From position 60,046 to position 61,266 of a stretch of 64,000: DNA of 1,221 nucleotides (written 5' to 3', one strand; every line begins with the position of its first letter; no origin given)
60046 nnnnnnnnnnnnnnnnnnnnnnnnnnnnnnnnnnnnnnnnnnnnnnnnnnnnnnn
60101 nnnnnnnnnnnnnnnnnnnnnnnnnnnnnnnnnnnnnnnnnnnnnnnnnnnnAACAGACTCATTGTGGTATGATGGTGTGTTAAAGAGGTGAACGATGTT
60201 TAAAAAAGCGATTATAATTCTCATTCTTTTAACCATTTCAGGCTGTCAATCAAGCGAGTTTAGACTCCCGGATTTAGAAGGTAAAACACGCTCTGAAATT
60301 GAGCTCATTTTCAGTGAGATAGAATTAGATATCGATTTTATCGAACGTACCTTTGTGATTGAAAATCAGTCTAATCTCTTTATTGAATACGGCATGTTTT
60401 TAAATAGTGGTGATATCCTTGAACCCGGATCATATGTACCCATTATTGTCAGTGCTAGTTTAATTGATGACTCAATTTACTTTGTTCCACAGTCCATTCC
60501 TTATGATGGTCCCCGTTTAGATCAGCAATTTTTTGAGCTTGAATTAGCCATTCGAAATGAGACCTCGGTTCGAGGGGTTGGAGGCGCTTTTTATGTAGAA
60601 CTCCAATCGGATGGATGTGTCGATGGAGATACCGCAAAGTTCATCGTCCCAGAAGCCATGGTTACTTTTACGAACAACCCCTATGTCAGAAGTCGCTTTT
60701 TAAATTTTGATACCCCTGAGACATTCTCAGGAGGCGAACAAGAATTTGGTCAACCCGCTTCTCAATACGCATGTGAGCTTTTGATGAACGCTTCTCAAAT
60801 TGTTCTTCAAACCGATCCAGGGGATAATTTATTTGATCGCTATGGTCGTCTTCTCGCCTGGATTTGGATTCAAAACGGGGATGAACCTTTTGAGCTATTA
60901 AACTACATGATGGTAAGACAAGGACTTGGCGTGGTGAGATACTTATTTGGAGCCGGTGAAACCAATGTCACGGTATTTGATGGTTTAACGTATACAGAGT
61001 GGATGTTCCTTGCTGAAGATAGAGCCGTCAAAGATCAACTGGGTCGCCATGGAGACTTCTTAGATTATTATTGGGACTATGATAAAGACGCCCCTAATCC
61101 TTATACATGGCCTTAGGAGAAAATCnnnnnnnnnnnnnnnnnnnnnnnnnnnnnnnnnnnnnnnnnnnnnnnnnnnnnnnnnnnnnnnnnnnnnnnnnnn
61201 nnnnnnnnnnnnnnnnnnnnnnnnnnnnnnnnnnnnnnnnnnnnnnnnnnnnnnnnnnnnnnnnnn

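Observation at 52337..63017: Candidate nucleic-acid scavenging and uptake locus: CUT1 ABC importer, surface SNase lipoproteins, OB-fold surface protein and tandem nrnA nanoRNases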

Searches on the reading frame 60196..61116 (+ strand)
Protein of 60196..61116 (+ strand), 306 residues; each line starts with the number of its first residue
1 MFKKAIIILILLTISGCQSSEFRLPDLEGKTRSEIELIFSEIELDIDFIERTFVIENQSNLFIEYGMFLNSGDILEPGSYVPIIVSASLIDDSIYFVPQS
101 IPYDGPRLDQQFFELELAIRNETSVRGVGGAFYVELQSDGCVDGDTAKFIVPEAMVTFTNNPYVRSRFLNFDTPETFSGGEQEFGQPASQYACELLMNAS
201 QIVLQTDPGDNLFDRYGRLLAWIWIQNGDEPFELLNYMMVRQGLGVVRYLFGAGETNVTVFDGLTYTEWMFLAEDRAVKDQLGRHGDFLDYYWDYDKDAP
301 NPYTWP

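Call 6: search_protein_families(library=pfam, proteins=[window:60196-61116:+], max_evalue=0.01)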
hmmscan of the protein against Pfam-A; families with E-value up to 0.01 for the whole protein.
window:60196-61116:+ (306 aa): 1 family
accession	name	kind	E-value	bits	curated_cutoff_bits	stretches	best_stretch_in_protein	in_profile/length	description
PF00565.23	SNase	-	1.2e-09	39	21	1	167-249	3-78/107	Staphylococcal nuclease homologue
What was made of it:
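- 60196..61116 (+): SNase lipoprotein 2 (306 aa, lipobox ISGC), intact. Pfam SNase, 39 bits, cut-off 21 (call 6).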

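Call 7: find_homologous_proteins(query=window:60196-61116:+)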
Query window:60196-61116:+ (306 aa): 232 proteins with E <= 0.001 among 1356 candidates; the best 120 are listed.
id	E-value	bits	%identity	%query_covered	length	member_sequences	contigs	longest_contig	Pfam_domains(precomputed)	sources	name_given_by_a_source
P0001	7.5e-195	665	94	100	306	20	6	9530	PF00565.24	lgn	-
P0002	7.4e-164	563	77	100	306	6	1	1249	PF00565.24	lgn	-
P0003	7.8e-146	503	72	95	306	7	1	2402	PF00565.24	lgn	-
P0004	3.6e-130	452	65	99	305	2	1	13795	PF00565.24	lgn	-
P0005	8.0e-130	451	64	99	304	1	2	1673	PF00565.24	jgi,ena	jgi:micrococcal nuclease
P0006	1.2e-129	450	63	99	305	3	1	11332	PF00565.24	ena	-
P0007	8.6e-121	421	58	99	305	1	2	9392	PF00565.24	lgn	-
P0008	1.2e-118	414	59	99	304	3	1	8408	PF00565.24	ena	-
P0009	1.8e-118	414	61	100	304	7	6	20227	PF00565.24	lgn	-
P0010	7.0e-118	412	58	99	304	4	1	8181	PF00565.24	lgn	-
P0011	2.9e-110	387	57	100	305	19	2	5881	PF00565.24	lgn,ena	-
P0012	3.7e-109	383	70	76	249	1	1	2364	PF00565.24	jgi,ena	-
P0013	6.9e-108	379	67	78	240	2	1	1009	PF00565.24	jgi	jgi:micrococcal nuclease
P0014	3.3e-106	373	56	99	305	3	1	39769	PF00565.24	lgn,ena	-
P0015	2.8e-104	367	56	99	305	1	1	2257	PF00565.24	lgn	-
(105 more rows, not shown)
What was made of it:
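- SNase2 homologues are Izemoplasmatales proteins (call 7).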

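Call 8: find_encoding_contigs(protein=P0001, flank=10000, max_places=6)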
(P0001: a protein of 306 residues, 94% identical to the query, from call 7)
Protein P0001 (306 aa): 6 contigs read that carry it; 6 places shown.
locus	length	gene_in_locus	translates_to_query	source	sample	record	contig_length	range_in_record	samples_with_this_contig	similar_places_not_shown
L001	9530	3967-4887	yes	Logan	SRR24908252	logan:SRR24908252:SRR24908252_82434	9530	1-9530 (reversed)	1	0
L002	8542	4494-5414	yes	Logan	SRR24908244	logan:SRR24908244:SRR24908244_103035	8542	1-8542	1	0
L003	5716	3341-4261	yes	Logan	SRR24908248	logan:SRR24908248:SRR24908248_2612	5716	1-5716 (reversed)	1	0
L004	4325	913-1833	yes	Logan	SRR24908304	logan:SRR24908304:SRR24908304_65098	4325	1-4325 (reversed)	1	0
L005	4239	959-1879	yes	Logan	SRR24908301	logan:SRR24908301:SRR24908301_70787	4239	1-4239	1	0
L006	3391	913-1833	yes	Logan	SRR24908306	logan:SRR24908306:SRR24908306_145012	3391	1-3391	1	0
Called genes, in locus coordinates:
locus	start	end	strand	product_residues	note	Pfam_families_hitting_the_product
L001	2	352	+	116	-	?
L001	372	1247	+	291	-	PF00565:SNase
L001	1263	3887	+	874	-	PF20578:aBig_2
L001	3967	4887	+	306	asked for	PF00565:SNase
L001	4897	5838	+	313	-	PF01368:DHH, PF02272:DHHA1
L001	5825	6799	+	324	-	PF01368:DHH, PF02272:DHHA1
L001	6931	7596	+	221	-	PF00072:Response_reg, PF00486:Trans_reg_C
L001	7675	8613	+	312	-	PF12849:PBP_like_2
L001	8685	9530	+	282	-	?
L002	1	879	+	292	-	?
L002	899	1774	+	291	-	PF00565:SNase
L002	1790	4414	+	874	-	PF20578:aBig_2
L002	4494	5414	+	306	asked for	PF00565:SNase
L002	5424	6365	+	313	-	PF01368:DHH, PF02272:DHHA1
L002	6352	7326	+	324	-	PF01368:DHH, PF02272:DHHA1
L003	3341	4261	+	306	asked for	PF00565:SNase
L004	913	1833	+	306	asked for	PF00565:SNase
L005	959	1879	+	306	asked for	PF00565:SNase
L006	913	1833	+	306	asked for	PF00565:SNase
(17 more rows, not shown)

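Call 9: find_encoding_contigs(protein=window:60196-61116:+, flank=10000, max_places=4)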
Protein window:60196-61116:+ (306 aa): 1 contig read that carries it; 1 place shown.
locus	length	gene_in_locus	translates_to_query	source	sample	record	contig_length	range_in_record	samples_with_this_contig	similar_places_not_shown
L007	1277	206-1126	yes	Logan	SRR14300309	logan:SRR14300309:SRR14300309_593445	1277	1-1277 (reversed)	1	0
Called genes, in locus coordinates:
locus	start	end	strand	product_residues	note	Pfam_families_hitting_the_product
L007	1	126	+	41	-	?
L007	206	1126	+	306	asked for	PF00565:SNase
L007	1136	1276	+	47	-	?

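Call 19: find_related_loci(query=A1, collection=genome_contigs, flank=10000)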
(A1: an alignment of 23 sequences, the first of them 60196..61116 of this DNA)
Query A1 (306 aa) in genome_contigs; peptide patterns used: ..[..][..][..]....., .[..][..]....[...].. (x = any residue, [..] = any of these).
193 stretches matched a pattern; 156 encode a relative of the query (tblastn E <= 1e-3); the best 80 are kept; 79 distinct loci.
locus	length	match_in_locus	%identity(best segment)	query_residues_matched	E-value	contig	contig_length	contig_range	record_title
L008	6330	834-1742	59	3-306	2e-121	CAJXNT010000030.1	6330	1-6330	MAG TPA_asm: uncultured Tenericutes bacterium isolate SRR4030062_bin.27_MetaBAT_v2.12.1_MAG genome assembly, contig: NOD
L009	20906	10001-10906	57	4-306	1e-119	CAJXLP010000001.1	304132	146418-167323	MAG TPA_asm: uncultured Tenericutes bacterium isolate SRR4030052_bin.52_MetaBAT_v2.12.1_MAG genome assembly, contig: NOD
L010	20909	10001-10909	59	4-306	6e-117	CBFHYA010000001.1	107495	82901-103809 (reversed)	MAG: Candidatus Izemoplasmataceae bacterium isolate AGTU_53_bin_26_strict genome assembly, contig: AGTU_53_bin_26_strict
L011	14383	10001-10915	57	1-306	2e-112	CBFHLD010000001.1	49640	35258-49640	MAG: Candidatus Izemoplasmataceae bacterium isolate AGTU_289_bin_24_strict genome assembly, contig: AGTU_289_bin_24_stri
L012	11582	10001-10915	57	1-306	8e-114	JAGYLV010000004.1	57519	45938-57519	Bacterium isolate M50B102 4, whole genome shotgun sequence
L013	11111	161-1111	52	1-306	1e-100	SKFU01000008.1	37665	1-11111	MAG: Candidatus Izimaplasma bacterium isolate CSBr16_107 CSBr16-440, whole genome shotgun sequence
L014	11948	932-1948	47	1-305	6e-96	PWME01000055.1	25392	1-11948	MAG: Mollicutes bacterium isolate CSSed10_261m CS-Sed10-C2980, whole genome shotgun sequence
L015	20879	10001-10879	53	20-305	1e-95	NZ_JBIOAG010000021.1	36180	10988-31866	Liberiplasma polymorphum strain C05PYG 21, whole genome shotgun sequence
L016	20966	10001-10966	48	2-305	1e-94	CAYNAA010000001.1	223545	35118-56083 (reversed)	MAG TPA_asm: uncultured Candidatus Izemoplasmatales bacterium isolate SRP252850_co1_199 genome assembly, contig: NODE_17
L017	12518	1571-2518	48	5-305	2e-93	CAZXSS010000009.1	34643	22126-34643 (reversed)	MAG TPA_asm: uncultured Candidatus Izemoplasmatales bacterium isolate SRP252850_co1_240 genome assembly, contig: NODE_20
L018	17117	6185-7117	50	2-305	3e-92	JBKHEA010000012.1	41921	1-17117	MAG: Candidatus Izemoplasmataceae bacterium isolate D1M04_36 NODE_197_length_41921_cov_10.677901, whole genome shotgun s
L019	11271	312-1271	48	1-306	2e-89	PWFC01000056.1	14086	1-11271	MAG: Mollicutes bacterium isolate T1Sed10_57 T1-Sed10-C4356, whole genome shotgun sequence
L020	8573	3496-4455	49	1-306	3e-88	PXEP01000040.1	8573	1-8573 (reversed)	MAG: Candidatus Acetothermia bacterium isolate T3Sed10_47 T3-Sed10-C21183, whole genome shotgun sequence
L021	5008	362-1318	48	3-305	2e-87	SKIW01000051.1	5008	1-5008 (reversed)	MAG: Candidatus Izimaplasma bacterium isolate CSBr16_77 CSBr16-28049, whole genome shotgun sequence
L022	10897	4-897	50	6-306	3e-86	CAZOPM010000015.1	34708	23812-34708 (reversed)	MAG TPA_asm: uncultured Candidatus Izemoplasmatales bacterium isolate binchicken_co32_313 genome assembly, contig: NODE_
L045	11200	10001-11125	43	3-305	2e-60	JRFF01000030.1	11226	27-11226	MAG: Candidatus Izimaplasma bacterium HR2 KQ78_contig000030, whole genome shotgun sequence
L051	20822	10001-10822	43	23-305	3e-58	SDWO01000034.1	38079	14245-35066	MAG: Candidatus Izemoplasma acidinucleici isolate MAG-BB-5 scaffold_255, whole genome shotgun sequence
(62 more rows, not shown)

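Call 23: find_homologous_proteins(query=L001:1263-3887:+)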
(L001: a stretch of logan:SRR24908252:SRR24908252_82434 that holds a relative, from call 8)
Query L001:1263-3887:+ (874 aa): 87 proteins with E <= 0.001 among 8000 candidates.
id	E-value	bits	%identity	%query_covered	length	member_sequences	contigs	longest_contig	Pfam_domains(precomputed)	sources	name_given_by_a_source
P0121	0.0e+0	1920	100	100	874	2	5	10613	PF20578.5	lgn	-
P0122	0.0e+0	1872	97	100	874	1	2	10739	PF20578.5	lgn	-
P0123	0.0e+0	1826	96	99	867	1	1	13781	PF20578.5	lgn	-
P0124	0.0e+0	1763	92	99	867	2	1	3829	PF20578.5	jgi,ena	jgi:hypothetical protein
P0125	0.0e+0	1749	90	100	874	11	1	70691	PF20578.5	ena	-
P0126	0.0e+0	1534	79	100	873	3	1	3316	PF20578.5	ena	-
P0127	0.0e+0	1188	71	89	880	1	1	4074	PF20578.5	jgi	jgi:glycosidase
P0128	0.0e+0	1122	59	100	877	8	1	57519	PF20578.5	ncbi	-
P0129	0.0e+0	1111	58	99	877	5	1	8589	PF20578.5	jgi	-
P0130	0.0e+0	1086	58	100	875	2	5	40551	PF20578.5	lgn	-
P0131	0.0e+0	1078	57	100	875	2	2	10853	PF20578.5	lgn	-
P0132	0.0e+0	1027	57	100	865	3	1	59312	PF20578.5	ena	-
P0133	0.0e+0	1013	57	100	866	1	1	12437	PF20578.5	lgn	-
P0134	2.4e-298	1010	58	100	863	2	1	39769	PF20578.5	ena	-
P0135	3.2e-293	993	57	100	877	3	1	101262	PF20578.5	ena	-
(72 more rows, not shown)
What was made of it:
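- Checked: Homologues also carry Pfam tRNA_anti, tRNA_anti_2 and BOF domains (call 23).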

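Call 30: search_protein_families(library=ncbifam, proteins=[L001:372-1247:+, P0121, window:60196-61116:+, L001:5825-6799:+, L001:7675-8613:+], max_evalue=0.001)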
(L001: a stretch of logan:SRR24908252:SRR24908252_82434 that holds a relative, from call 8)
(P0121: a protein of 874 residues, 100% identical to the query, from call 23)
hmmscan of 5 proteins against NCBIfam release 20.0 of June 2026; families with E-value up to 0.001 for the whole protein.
L001:372-1247:+ (291 aa): 2 families
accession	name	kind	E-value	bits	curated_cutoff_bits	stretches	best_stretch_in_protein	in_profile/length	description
NF047694.1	TnucaseNucIStaph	equivalog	2.7e-16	59.5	250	1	44-186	30-174/175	thermonuclease NucI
NF047969.1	CaNuclEcnA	equivalog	3.4e-10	40.1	180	1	96-186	60-148/151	calcium-activated nuclease EcnA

P0121 (874 aa): 1 family
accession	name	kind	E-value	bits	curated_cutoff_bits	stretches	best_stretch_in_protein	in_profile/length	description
NF033681.1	ExeM_NucH_DNase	subfamily_domain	9e-05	21.5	300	0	164-228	35-96/546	ExeM/NucH family extracellular endonuclease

window:60196-61116:+ (306 aa): 2 families
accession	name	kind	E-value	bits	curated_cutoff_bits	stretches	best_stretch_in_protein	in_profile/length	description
NF047694.1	TnucaseNucIStaph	equivalog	6e-10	38.9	250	1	141-250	52-149/175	thermonuclease NucI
NF047969.1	CaNuclEcnA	equivalog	2.7e-05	24.2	180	0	184-241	65-121/151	calcium-activated nuclease EcnA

L001:5825-6799:+ (324 aa): 5 families
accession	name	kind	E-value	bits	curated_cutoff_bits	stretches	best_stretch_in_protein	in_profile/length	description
NF053633.1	OlncasPapPhNrnA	equivalog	9.8e-70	235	350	1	8-310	7-311/317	bifunctional oligoribonuclease/PAP phosphatase NrnA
NF011110.0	PRK14538.1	equivalog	2.6e-07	29.1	707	1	75-187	443-557/838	putative bifunctional signaling protein/50S ribosomal protein L9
NF003877.0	PRK05427.1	equivalog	1.4e-06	28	283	1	19-182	3-170/308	manganese-dependent inorganic pyrophosphatase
NF011442.0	PRK14869.1-4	equivalog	0.00026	19.6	400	0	95-246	320-474/543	putative manganese-dependent inorganic diphosphatase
NF011449.0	PRK14869.2-5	equivalog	0.00087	18.4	411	0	81-189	209-317/451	putative manganese-dependent inorganic diphosphatase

L001:7675-8613:+ (312 aa): 1 family
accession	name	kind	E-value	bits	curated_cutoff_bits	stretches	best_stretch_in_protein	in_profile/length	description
TIGR02136.1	ptsS_2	subfamily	1.1e-22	80.6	206.6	2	180-310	24-155/295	phosphate ABC transporter substrate-binding protein PstS family protein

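Call 31: search_protein_families(library=pfam, proteins=[L001:372-1247:+, P0121, L001:5825-6799:+, L001:7675-8613:+], max_evalue=1)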
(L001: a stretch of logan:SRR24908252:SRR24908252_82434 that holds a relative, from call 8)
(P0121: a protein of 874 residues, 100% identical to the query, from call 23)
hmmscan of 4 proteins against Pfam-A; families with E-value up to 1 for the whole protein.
L001:372-1247:+ (291 aa): 3 families
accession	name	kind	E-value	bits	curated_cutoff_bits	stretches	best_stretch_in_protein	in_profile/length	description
PF00565.23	SNase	-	1.1e-09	39.1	21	1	84-187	2-106/107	Staphylococcal nuclease homologue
PF16386.10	DUF4995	-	0.14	12.7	28.4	1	1-25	1-24/73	Domain of unknown function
PF08139.17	LPAM_1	-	0.49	11.4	20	0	7-21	4-18/18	Prokaryotic membrane lipoprotein lipid attachment site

P0121 (874 aa): 2 families
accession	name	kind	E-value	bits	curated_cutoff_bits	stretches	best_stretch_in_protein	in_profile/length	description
PF20578.4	aBig_2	-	6.3e-40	135.3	27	3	47-118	18-89/89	Atrophied bacterial Ig domain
PF21602.3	GldM_3rd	-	0.35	11.6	25.2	0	368-393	44-70/82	GldM third domain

L001:5825-6799:+ (324 aa): 3 families
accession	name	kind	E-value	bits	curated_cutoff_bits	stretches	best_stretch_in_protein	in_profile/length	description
PF01368.27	DHH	-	5.2e-14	53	28.1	1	19-157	1-125/125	DHH family, N-terminal domain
PF02272.25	DHHA1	-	6.4e-12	46.3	25.9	1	224-315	9-101/102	DHHA1 domain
PF25762.1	HAUS1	-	0.14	12.3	40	1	174-205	187-218/236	HAUS augmin-like complex subunit 1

L001:7675-8613:+ (312 aa): 1 family
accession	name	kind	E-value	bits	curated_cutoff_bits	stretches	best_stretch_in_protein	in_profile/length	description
PF12849.12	PBP_like_2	-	4.7e-15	56.5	27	2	195-309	10-125/267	PBP superfamily domain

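Call 34: search_solved_structures(query=P0121, max_evalue=1)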
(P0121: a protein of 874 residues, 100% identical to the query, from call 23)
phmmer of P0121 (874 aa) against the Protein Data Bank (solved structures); distinct sequences matched with E-value up to 1: 5.
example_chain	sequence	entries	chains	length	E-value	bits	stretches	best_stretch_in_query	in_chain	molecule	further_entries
5ho0_A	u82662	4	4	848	1.4e-13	53.1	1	30-121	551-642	Extracellular arabinanase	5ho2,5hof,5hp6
5ho9_A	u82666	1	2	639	8e-13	50.5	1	30-116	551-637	Extracellular arabinanase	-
8s83_C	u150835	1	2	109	0.14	13.4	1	621-686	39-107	S-layer protein sap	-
6thg_D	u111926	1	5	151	0.32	12.2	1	60-94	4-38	Ephrin-B1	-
6p7s_B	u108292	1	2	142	0.51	11.5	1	62-94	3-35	Ephrin-B1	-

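Call 57: predict_structure(alignment_id=A3)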
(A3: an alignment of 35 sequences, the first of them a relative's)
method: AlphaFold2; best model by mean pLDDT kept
length: 874 residues; sequences in the alignment: 35
mean_pLDDT: 88.9   pTM: 0.59
mean pLDDT of the five models: 88.9, 88.5, 87.9, 87.8, 87.6
residues with pLDDT >= 90: 529; 70-90: 311; 50-70: 22; < 50: 12
segments of 3 or more residues with pLDDT < 50: 17-27
pLDDT, mean of each block of 10 residues (from residue 1): 66 50 50 87 84 85 90 91 86 93 91 87 84 87 93 91 88 85 92 91 87 88 90 91 88 82 89 90 88 92 91 82 85 84 88 91 91 87 94 92 93 91 95 93 95 89 94 91 91 93 95 91 96 89 93 93 96 88 94 95 95 90 92 95 95 93 96 94 95 95 89 93 82 87 94 85 91 93 89 85 92 88 86 84 92 90 90 66
secondary structure, 60 per line:
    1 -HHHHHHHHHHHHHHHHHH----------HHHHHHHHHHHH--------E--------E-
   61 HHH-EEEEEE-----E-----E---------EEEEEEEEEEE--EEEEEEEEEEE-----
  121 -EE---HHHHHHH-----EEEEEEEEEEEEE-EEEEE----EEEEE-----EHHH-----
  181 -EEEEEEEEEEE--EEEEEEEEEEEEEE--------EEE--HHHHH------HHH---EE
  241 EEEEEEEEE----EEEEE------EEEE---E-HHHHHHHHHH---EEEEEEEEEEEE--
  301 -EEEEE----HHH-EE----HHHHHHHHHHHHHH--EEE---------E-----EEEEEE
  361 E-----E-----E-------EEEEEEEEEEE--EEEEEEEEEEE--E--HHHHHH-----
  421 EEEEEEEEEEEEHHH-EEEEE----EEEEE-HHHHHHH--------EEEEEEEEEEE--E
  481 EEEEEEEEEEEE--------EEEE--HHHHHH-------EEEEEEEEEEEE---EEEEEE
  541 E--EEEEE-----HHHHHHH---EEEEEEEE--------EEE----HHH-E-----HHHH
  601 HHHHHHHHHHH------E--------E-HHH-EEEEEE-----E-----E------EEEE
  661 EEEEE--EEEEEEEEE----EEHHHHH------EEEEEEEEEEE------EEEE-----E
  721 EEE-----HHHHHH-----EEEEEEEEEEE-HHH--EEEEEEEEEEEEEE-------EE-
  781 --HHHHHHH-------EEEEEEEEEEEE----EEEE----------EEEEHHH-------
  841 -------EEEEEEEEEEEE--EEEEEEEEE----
elements in order (helices of 4 or more, strands of 3 or more residues): H2-19 H30-41 E65-70 E92-102 E105-115 H127-133 E139-151 E153-157 E162-166 E182-192 E195-208 E217-219 H222-226 E239-249 E254-258 E265-268 H274-283 E287-298 E302-306 H321-334 E337-339 E355-361 E381-391 E394-404 H410-415 E421-432 E437-441 E446-450 H452-458 E467-477 E480-492 E501-504 H507-512 E520-531 E535-541 E544-548 H554-560 E564-571 E580-582 H597-611 E633-638 E657-665 E668-676 H683-687 E694-704 E711-714 E720-723 H729-734 E740-750 E757-770 H783-789 E797-808 E813-816 E827-830 E848-859 E862-870

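Call 61: fold_search(model_id=the predicted structure, library=pdb)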
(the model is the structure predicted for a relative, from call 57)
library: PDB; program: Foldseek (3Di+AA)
matches with E <= 10: 1112; with E <= 0.001: 51
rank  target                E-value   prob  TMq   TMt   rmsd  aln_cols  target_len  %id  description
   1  5z7d_B                2.7e-09  1.00  0.10  0.21  24.4       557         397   11  p204HINab-dsDNA complex structure (released 2019-01-30)
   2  5z7d_A                4.9e-08  1.00  0.12  0.22  21.5       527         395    8  p204HINab-dsDNA complex structure (released 2019-01-30)
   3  5ho2                  5.8e-08  1.00  0.13  0.14  12.3       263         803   18  Crystal structure of AbnA (open conformation), a GH43 extracellular arabinanase from Geobacillus stearothermophilus (released 2017-02-01)
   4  5ho0                  6.1e-08  1.00  0.15  0.16   9.6       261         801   18  Crystal structure of AbnA (closed conformation), a GH43 extracellular arabinanase from Geobacillus stearothermophilus (released 2017-02-01)
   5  5z7d_C                6.8e-08  1.00  0.12  0.23  22.9       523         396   10  p204HINab-dsDNA complex structure (released 2019-01-30)
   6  9gut_B                2.6e-07  0.97  0.08  0.12  34.3       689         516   11  30S mRNA delivery complex (bS1 resolved) (released 2024-11-20)
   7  5ho9_A                3.1e-07  1.00  0.10  0.15   1.5        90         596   38  Structure of truncated AbnA (domains 1-3), a GH43 arabinanase from Geobacilllus stearothermophilus, in complex with ar (released 2017-02-01)
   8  5hp6                  7.6e-07  1.00  0.13  0.14  10.7       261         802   17  Structure of AbnA, a GH43 extracellular arabinanase from Geobacillus stearothermophilus (a new conformational state) (released 2017-02-01)
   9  6w6w_A                8.1e-07  0.98  0.15  0.14  28.0      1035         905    9  Cryo-EM structure of CST bound to telomeric single-stranded DNA (released 2020-06-03)
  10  9g93_A                1.0e-06  0.82  0.08  0.10  32.7       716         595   11  CryoET structure of the in vitro grown Bacillus anthracis Sap S-layer (released 2024-12-18)
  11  4gop_C                4.8e-06  1.00  0.12  0.19  15.5       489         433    8  Structure and Conformational Change of a Replication Protein A Heterotrimer Bound to ssDNA (released 2012-11-28)
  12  6hhu_A                1.8e-05  0.66  0.09  0.11  30.8       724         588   12  Structure of the Bacillus anthracis Sap S-layer assembly domain (released 2019-07-24)
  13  2oq0_B                4.6e-05  1.00  0.12  0.41   8.5       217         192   10  Crystal Structure of the First HIN-200 Domain of Interferon-Inducible Protein 16 (released 2007-02-27)
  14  5t9t_B                5.1e-05  0.35  0.07  0.10  51.5       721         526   10  Protocadherin Gamma B2 extracellular cadherin domains 1-5 (released 2016-10-19)
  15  4aq1_A                7.4e-05  0.25  0.08  0.09  32.0       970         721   11  Structure of the SbsB S-layer protein of Geobacillus stearothermophilus PV72p2 in complex with nanobody KB6 (released 2012-06-13)
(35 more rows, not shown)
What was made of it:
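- Checked: An AlphaFold model of the intact orthologue (pLDDT 88.9, call 57) has as its top non-Ig fold matches HIN-200, ribosomal protein S1, RPA and CST, all tandem OB-fold nucleic-acid binders (call 61).
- OB-fold matches are in calls 57 and 61.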
